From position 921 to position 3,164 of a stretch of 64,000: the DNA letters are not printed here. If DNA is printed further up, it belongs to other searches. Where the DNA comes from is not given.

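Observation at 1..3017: AcoR-type enhancer-binding-protein regulator with degenerate GAFTGA and Walker B motifs, divergent from a luciferase-like monooxygenase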

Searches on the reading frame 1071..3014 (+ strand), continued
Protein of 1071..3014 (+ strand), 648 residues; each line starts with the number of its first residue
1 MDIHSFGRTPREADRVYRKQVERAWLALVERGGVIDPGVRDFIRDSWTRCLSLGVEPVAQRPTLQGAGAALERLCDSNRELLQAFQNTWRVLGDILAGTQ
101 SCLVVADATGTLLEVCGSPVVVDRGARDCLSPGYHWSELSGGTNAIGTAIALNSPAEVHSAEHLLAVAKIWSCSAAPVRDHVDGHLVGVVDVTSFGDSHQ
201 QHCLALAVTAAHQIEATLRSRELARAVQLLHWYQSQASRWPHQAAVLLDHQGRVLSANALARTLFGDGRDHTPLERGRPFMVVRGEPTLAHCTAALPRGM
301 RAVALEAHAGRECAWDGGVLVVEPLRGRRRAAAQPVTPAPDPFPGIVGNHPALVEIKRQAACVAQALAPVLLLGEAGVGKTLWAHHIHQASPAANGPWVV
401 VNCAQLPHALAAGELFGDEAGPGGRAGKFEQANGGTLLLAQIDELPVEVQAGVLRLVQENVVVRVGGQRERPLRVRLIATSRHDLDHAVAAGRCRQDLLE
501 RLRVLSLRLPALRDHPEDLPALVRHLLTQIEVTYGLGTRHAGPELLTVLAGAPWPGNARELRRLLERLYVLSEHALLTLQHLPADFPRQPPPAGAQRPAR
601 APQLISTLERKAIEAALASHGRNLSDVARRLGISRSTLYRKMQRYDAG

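Call 12: find_encoding_contigs(protein=P0001, flank=10000, max_places=4)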
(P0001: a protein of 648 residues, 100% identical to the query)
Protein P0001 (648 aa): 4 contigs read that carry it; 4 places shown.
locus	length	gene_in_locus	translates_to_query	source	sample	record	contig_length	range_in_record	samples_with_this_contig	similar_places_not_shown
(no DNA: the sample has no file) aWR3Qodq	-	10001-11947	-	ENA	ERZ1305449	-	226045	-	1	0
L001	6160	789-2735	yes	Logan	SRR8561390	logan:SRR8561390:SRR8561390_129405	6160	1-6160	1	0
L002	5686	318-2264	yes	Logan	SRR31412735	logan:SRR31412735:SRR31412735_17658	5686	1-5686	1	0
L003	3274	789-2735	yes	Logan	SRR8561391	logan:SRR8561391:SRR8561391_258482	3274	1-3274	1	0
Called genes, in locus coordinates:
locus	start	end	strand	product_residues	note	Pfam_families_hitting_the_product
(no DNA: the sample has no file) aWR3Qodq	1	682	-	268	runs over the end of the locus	PF02602:HEM4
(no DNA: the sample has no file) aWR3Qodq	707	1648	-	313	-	PF01379:Porphobil_deam, PF03900:Porphobil_deamC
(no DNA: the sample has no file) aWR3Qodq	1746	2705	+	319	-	PF02951:GSH-S_N, PF02955:GSH-S_ATP, PF14398:ATPgrasp_YheCD (weak), PF08443:RimK (weak)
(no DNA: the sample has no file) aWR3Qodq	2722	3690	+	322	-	PF13103:TonB_2 (weak), PF03544:TonB_C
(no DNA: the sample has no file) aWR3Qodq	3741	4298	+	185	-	PF02622:DUF179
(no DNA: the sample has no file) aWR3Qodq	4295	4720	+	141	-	PF03652:RuvX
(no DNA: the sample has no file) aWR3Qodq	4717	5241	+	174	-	PF00156:Pribosyltran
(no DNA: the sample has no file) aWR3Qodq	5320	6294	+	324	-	PF02729:OTCace_N, PF00185:OTCace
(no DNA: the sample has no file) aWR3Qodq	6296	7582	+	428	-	PF01979:Amidohydro_1, PF12890:DHOase, PF07969:Amidohydro_3 (weak)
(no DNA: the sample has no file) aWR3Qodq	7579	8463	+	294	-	PF10418:DHODB_Fe-S_bind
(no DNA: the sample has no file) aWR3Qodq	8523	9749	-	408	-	PF00296:Bac_luciferase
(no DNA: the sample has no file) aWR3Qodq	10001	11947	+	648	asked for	PF26965:MimR_N, PF01590:GAF, PF00158:Sigma54_activat, PF14532:Sigma54_activ_2, PF25601:AAA_lid_14, PF02954:HTH_8, PF18024:HTH_50 (weak), PF13518:HTH_28 (weak)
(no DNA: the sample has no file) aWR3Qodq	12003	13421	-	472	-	PF02321:OEP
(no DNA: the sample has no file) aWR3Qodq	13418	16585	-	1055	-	PF00873:ACR_tran, PF03176:MMPL, PF02355:SecD_SecF_C (faint)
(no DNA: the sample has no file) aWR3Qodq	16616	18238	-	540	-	PF25917:BSH_RND, PF25876:HH_MFP_RND, PF25944:Beta-barrel_RND, PF25954:Beta-barrel_RND_2 (weak), PF25967:RND-MFP_C, PF25989:YknX_C (weak), PF05036:SPOR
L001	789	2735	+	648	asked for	PF26965:MimR_N, PF01590:GAF, PF00158:Sigma54_activat, PF14532:Sigma54_activ_2, PF25601:AAA_lid_14, PF02954:HTH_8, PF18024:HTH_50 (weak), PF13518:HTH_28 (weak)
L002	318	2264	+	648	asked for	PF26965:MimR_N, PF01590:GAF, PF00158:Sigma54_activat, PF14532:Sigma54_activ_2, PF25601:AAA_lid_14, PF02954:HTH_8, PF18024:HTH_50 (weak), PF13518:HTH_28 (weak)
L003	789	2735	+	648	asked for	PF26965:MimR_N, PF01590:GAF, PF00158:Sigma54_activat, PF14532:Sigma54_activ_2, PF25601:AAA_lid_14, PF02954:HTH_8, PF18024:HTH_50 (weak), PF13518:HTH_28 (weak)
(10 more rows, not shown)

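Call 19: find_related_loci(query=A1, collection=genome_contigs, flank=6000)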
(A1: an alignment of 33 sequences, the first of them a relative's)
Query A1 (648 aa) in genome_contigs; peptide patterns used: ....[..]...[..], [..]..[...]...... (x = any residue, [..] = any of these).
600 stretches matched a pattern (row limit reached: there are more); 576 encode a relative of the query (tblastn E <= 1e-3); the best 80 are kept; 80 distinct loci.
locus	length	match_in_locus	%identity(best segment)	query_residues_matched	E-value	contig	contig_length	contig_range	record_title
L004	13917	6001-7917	42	18-645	2e-135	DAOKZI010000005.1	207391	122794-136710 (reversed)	MAG TPA_asm: Gammaproteobacteria bacterium isolate AMR_MDS_0046 NODE_31_length_207391_cov_14.629321, whole genome shotgu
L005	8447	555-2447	39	17-645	3e-122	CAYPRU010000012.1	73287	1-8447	MAG TPA_asm: uncultured Brachymonas sp. isolate SRP216815_co1_10 genome assembly, contig: NODE_404_length_73287_cov_186.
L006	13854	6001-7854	37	39-645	2e-101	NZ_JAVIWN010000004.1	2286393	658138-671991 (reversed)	Actimicrobium sp. CCI2.3 contig_4, whole genome shotgun sequence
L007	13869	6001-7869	35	39-645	4e-101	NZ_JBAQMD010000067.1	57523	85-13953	MAG: Rhodoferax ferrireducens isolate MFD12098_ilm_asm_bin3 k127_12076, whole genome shotgun sequence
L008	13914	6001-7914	34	19-645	4e-99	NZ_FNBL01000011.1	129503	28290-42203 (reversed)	Celeribacter baekdonensis strain DSM 27375, whole genome shotgun sequence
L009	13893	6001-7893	34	39-645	4e-97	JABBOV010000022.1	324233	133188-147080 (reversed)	MAG: Glaciimonas sp. isolate KJC.1 NODE_5_length_324233_cov_27.1658, whole genome shotgun sequence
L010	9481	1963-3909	36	19-645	2e-97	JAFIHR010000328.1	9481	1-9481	MAG: Xanthobacter autotrophicus isolate HJP_bin50 k141_89526, whole genome shotgun sequence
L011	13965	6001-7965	35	39-646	7e-97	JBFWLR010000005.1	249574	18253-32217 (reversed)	MAG: Xanthobacter sp. isolate CA_2019_NHSR_70 NODE_100_length_249574_cov_11.180776_NHSR, whole genome shotgun sequence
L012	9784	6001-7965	32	11-645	8e-97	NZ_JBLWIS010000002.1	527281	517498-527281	Advenella sp. RU8 2, whole genome shotgun sequence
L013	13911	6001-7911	36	21-645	2e-96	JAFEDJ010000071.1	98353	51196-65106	MAG: Proteobacteria bacterium isolate SZAS-77 CK_MAG-7__71__length-98353, whole genome shotgun sequence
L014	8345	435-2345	35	19-645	2e-96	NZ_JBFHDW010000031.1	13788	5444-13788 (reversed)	MAG: Actibacterium sp. isolate Mix_sand07.2021.05.D.47 k141_1638991_length_13788_cov_9.0000, whole genome shotgun sequen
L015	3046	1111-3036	37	19-645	9e-97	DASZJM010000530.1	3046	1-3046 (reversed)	MAG TPA_asm: Candidatus Methylomirabilota bacterium isolate SMAG_U6629 k141_2543636, whole genome shotgun sequence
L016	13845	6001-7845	38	45-642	5e-94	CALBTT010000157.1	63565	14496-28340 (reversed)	MAG TPA_asm: uncultured Zoogloea sp. isolate SRR6007446_bin.68_CONCOCT_v1.1_MAG genome assembly, contig: ERZ724100.170,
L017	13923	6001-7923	35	10-645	6e-94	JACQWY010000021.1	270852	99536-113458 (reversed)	MAG: Gammaproteobacteria bacterium isolate NC_groundwater_1501_Pr4_B-0.1um_67_5 SR1-18-B1_scaffold_9897, whole genome sh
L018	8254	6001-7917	35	24-645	4e-96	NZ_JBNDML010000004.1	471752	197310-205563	Paraburkholderia sp. GAS42 Ga0573056_04, whole genome shotgun sequence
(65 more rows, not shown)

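Call 21: find_encoding_contigs(protein=P0002, flank=4000, max_places=1)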
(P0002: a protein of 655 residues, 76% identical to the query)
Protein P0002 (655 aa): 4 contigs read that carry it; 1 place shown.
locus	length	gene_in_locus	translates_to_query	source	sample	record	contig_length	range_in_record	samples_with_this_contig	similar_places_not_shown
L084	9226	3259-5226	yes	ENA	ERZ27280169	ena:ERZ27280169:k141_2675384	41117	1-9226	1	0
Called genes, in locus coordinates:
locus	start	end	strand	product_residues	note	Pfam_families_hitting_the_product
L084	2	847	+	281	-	?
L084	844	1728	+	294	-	PF10418:DHODB_Fe-S_bind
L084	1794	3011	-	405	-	PF00296:Bac_luciferase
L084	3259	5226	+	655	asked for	PF26965:MimR_N, PF01590:GAF, PF00158:Sigma54_activat, PF14532:Sigma54_activ_2, PF25601:AAA_lid_14, PF02954:HTH_8, PF18024:HTH_50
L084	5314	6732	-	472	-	PF02321:OEP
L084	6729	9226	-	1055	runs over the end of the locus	PF00873:ACR_tran, PF03176:MMPL, PF02355:SecD_SecF_C (faint)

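Call 22: find_encoding_contigs(protein=P0004, flank=4000, max_places=1)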
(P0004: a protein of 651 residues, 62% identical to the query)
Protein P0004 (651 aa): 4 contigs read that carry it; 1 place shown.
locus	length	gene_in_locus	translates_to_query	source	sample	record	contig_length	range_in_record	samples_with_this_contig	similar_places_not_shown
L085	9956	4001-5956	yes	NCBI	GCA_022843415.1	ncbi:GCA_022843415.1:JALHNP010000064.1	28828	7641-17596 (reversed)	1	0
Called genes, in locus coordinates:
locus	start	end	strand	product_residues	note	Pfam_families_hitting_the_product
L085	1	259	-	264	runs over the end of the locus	PF00149:Metallophos, PF12850:Metallophos_2 (faint)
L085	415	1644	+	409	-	PF11899:DUF3419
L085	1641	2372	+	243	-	PF01209:Ubie_methyltran (weak), PF13489:Methyltransf_23, PF13847:Methyltransf_31 (weak), PF08241:Methyltransf_11, PF08242:Methyltransf_12, PF13649:Methyltransf_25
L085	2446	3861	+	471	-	PF00753:Lactamase_B, PF12706:Lactamase_B_2 (weak), PF10996:Beta-Casp, PF07521:RMMBL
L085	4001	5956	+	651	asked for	PF26965:MimR_N, PF01590:GAF, PF00158:Sigma54_activat, PF07724:AAA_2 (weak), PF14532:Sigma54_activ_2, PF07728:AAA_5 (weak), PF25601:AAA_lid_14, PF02954:HTH_8, +3 more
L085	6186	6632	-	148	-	PF01152:Bac_globin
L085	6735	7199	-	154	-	-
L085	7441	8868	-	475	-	PF02321:OEP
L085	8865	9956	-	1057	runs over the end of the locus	PF00873:ACR_tran, PF03176:MMPL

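Call 23: find_encoding_contigs(protein=P0029, flank=4000, max_places=1)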
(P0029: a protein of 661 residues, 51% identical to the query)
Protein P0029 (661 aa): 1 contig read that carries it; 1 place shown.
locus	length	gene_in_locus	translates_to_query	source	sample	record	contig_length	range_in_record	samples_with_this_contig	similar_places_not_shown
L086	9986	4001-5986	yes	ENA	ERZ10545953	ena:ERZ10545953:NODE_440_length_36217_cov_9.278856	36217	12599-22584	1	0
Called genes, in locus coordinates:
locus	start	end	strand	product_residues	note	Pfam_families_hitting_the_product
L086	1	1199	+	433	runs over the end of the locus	PF00009:GTP_EFTU, PF01926:MMR_HSR1 (faint), PF22594:GTP-eEF1A_C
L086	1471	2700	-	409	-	PF00296:Bac_luciferase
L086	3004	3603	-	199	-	PF00293:NUDIX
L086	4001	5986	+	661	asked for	PF26965:MimR_N, PF01590:GAF, PF00158:Sigma54_activat, PF14532:Sigma54_activ_2, PF07728:AAA_5, PF00004:AAA (weak), PF25601:AAA_lid_14, PF02954:HTH_8, +2 more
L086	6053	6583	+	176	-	PF22381:Staph_reg_Sar_Rot, PF12802:MarR_2, PF01047:MarR, PF13463:HTH_27 (weak), PF13601:HTH_34 (weak)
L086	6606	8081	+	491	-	PF02321:OEP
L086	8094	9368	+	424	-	PF25917:BSH_RND, PF25885:HH_EMRA, PF25963:Beta-barrel_AAEA (weak)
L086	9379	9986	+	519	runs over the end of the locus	PF06609:TRI12 (weak), PF07690:MFS_1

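Call 24: find_encoding_contigs(protein=P0034, flank=4000, max_places=1)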
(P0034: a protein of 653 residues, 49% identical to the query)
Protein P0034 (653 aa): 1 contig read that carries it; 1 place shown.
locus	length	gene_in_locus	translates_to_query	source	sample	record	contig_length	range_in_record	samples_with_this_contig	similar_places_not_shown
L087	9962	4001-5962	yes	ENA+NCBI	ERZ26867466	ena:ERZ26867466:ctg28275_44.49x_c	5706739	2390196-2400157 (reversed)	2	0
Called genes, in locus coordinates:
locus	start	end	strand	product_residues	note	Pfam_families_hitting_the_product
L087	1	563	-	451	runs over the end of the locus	PF00067:p450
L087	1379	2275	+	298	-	PF09423:PhoD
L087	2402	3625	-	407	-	PF00296:Bac_luciferase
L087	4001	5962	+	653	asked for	PF26965:MimR_N, PF01590:GAF, PF00158:Sigma54_activat, PF14532:Sigma54_activ_2, PF25601:AAA_lid_14, PF02954:HTH_8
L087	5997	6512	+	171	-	PF00293:NUDIX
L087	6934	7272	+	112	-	PF00543:P-II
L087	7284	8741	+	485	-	PF00909:Ammonium_transp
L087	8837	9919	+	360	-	PF00180:Iso_dh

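Call 27: find_related_loci(query=A1, collection=metagenome_contigs, flank=3000)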
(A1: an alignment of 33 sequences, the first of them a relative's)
Query A1 (648 aa) in metagenome_contigs; peptide patterns used: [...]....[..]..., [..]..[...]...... (x = any residue, [..] = any of these).
600 stretches matched a pattern (row limit reached: there are more); 439 encode a relative of the query (tblastn E <= 1e-3); the best 80 are kept; 80 distinct loci.
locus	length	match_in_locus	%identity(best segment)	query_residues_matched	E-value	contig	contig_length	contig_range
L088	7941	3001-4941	62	1-645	0e+0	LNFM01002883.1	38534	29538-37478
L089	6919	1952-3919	59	1-645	0e+0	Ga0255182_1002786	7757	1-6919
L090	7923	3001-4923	60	1-645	0e+0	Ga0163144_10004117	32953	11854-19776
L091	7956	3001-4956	47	8-648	3e-170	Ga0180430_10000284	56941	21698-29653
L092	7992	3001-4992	40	1-645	1e-146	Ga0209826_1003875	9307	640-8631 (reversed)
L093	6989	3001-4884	44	18-645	6e-141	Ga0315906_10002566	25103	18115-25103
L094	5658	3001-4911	41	15-645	2e-133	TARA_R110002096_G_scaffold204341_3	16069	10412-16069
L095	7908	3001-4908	40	12-645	4e-127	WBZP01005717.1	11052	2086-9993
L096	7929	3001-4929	36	19-645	7e-113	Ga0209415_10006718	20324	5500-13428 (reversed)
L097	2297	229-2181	37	2-645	7e-116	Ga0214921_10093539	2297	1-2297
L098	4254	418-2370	37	2-645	1e-110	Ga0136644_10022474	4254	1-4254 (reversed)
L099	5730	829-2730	36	16-645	2e-106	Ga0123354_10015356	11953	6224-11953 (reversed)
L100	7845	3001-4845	37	38-642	4e-103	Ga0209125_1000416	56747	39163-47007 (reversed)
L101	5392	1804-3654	36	38-642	3e-101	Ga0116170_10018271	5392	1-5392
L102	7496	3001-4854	36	38-642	4e-101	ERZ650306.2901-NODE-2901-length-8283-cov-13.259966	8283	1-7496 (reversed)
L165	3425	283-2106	28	42-643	6e-58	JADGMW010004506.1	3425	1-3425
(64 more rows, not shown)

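Call 32: find_encoding_contigs(protein=P0007, flank=4000, max_places=1)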
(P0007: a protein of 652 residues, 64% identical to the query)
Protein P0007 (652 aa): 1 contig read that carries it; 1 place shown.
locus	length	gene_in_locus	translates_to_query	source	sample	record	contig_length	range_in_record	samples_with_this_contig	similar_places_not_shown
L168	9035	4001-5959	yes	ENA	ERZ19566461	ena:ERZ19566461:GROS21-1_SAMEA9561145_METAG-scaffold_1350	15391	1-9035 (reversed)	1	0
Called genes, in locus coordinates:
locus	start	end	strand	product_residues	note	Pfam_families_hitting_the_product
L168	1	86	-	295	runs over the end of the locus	PF00795:CN_hydrolase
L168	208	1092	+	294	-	PF01522:Polysacc_deac_1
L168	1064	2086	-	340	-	PF02492:cobW, PF07683:CobW_C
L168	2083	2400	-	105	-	-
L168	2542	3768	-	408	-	PF00296:Bac_luciferase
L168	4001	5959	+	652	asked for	PF26965:MimR_N, PF01590:GAF, PF00158:Sigma54_activat, PF14532:Sigma54_activ_2, PF25601:AAA_lid_14, PF02954:HTH_8, PF18024:HTH_50 (faint)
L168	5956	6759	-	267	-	PF00528:BPD_transp_1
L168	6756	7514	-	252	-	PF00005:ABC_tran, PF13304:AAA_21 (faint)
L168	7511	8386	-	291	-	PF12974:Phosphonate-bd, PF09084:NMT1 (weak)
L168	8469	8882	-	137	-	PF01152:Bac_globin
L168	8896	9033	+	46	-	?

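Call 33: find_encoding_contigs(protein=P0013, flank=4000, max_places=1)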
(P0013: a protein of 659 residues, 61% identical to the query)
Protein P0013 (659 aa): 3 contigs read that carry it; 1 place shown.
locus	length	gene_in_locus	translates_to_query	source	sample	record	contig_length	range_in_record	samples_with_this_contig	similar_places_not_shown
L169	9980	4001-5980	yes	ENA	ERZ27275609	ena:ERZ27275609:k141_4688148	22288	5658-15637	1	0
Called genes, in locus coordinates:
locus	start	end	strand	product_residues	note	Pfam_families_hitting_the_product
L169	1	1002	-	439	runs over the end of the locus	-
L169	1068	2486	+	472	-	PF00753:Lactamase_B, PF12706:Lactamase_B_2, PF10996:Beta-Casp, PF07521:RMMBL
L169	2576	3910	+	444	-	PF01546:Peptidase_M20, PF07687:M20_dimer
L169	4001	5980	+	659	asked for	PF26965:MimR_N, PF01590:GAF, PF00158:Sigma54_activat, PF14532:Sigma54_activ_2, PF25601:AAA_lid_14, PF02954:HTH_8, PF18024:HTH_50 (weak)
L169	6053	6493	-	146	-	PF01152:Bac_globin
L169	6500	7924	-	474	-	PF02321:OEP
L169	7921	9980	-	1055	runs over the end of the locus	PF00873:ACR_tran, PF03176:MMPL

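Call 34: find_encoding_contigs(protein=P0021, flank=4000, max_places=1)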
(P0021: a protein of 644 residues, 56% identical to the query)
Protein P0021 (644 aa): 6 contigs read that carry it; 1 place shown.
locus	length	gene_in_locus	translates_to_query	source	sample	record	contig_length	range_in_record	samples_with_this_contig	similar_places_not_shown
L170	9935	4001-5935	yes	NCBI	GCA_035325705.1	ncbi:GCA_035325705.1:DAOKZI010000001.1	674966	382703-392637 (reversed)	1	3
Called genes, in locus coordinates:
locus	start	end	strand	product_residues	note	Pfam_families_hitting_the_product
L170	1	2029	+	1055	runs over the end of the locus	PF00873:ACR_tran, PF03176:MMPL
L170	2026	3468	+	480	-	PF02321:OEP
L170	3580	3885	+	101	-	-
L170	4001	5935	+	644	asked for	PF26965:MimR_N, PF01590:GAF, PF00158:Sigma54_activat, PF14532:Sigma54_activ_2, PF25601:AAA_lid_14, PF02954:HTH_8, PF13384:HTH_23 (weak), PF13518:HTH_28 (weak)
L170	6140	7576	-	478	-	PF00753:Lactamase_B, PF12706:Lactamase_B_2 (weak), PF10996:Beta-Casp, PF07521:RMMBL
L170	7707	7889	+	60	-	-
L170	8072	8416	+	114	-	-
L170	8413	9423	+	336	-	PF02492:cobW, PF07683:CobW_C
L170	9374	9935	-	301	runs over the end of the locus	PF01522:Polysacc_deac_1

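Call 35: find_encoding_contigs(protein=P0028, flank=4000, max_places=1)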
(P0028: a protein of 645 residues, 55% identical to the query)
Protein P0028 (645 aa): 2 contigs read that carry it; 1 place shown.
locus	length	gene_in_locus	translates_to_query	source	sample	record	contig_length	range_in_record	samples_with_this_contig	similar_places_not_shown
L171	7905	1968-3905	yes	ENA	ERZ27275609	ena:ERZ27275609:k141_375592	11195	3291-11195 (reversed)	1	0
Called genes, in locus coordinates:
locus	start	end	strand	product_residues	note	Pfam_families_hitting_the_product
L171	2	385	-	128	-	?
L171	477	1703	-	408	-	PF00296:Bac_luciferase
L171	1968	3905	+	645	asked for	PF26965:MimR_N, PF01590:GAF, PF00158:Sigma54_activat, PF14532:Sigma54_activ_2, PF25601:AAA_lid_14, PF02954:HTH_8, PF13384:HTH_23 (weak), PF02796:HTH_7 (weak), +1 more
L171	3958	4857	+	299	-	PF00485:PRK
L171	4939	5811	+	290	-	PF00485:PRK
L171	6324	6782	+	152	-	PF01575:MaoC_dehydratas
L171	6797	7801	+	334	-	PF04909:Amidohydro_2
